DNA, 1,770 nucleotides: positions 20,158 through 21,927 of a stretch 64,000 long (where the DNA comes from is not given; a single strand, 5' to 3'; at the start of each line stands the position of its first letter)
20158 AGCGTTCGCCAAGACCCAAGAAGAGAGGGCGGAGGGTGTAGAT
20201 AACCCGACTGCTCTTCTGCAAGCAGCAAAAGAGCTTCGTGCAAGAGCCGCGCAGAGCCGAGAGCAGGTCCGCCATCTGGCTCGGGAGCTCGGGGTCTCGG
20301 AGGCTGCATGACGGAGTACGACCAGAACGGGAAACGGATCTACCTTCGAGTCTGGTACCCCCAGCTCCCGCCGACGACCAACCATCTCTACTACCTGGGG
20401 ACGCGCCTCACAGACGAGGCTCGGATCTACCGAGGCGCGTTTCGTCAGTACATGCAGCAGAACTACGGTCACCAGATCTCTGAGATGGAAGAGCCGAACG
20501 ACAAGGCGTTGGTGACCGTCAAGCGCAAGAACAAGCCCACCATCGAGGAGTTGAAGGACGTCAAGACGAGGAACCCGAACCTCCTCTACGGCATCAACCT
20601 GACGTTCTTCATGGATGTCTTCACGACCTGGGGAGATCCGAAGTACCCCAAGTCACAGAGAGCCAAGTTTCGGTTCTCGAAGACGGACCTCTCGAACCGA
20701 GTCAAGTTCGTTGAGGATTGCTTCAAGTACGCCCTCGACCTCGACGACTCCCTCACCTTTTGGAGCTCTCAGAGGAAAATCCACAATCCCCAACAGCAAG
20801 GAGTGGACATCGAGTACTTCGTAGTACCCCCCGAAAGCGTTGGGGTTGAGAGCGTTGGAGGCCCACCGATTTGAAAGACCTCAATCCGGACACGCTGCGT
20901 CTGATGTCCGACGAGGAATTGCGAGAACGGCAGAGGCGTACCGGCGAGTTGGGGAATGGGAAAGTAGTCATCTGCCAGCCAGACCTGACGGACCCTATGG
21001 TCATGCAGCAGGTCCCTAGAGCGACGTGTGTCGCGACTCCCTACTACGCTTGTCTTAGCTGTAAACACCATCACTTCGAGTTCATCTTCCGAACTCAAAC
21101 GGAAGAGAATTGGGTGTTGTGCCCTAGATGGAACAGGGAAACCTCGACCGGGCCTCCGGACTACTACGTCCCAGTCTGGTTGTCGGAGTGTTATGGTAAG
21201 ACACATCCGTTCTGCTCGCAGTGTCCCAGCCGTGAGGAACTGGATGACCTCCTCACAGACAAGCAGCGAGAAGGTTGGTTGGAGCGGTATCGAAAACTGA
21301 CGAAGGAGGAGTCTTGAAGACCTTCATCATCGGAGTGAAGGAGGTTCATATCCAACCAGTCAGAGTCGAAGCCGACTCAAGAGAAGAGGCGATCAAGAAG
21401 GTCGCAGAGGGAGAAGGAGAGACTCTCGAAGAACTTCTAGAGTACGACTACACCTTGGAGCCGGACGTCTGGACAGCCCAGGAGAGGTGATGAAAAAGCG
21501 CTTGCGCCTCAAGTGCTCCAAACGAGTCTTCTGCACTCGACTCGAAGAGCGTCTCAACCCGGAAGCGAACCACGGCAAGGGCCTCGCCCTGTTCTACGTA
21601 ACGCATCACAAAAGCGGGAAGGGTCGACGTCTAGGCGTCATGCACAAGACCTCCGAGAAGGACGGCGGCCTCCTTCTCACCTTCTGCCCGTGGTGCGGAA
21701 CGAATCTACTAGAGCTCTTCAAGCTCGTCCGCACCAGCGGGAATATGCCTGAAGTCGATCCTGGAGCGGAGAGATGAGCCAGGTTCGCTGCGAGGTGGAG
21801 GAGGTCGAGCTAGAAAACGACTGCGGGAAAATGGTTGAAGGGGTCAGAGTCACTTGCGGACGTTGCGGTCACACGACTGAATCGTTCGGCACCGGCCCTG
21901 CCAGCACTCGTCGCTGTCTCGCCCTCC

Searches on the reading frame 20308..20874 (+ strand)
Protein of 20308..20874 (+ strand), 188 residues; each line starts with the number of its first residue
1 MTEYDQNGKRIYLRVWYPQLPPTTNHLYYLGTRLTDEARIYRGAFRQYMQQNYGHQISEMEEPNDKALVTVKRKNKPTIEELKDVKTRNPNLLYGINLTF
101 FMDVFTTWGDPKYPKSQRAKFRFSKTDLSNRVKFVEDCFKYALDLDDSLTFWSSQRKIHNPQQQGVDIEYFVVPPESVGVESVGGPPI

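Call 19: search_protein_families(library=pfam, proteins=[window:20308-20874:+], max_evalue=0.01)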
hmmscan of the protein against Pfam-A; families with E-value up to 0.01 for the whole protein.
window:20308-20874:+ (188 aa): 2 families
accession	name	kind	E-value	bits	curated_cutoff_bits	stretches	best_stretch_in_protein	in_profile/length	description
PF05866.16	RusA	-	0.00018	22.6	22.8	1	95-159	52-113/124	Endodeoxyribonuclease RusA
PF19658.4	DUF6161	-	0.0026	17.7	27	1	75-174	17-104/216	Family of unknown function (DUF6161)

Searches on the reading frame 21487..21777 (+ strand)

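Call 19: search_protein_families(library=pfam, proteins=[window:21487-21777:+], max_evalue=0.01)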
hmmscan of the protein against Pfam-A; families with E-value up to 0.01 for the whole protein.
window:21487-21777:+ (96 aa): 1 family
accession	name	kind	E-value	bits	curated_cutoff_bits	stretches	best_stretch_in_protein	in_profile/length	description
PF24460.1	DUF7575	-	0.0028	17.4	28.5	1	64-74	17-27/28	Domain of unknown function (DUF7575)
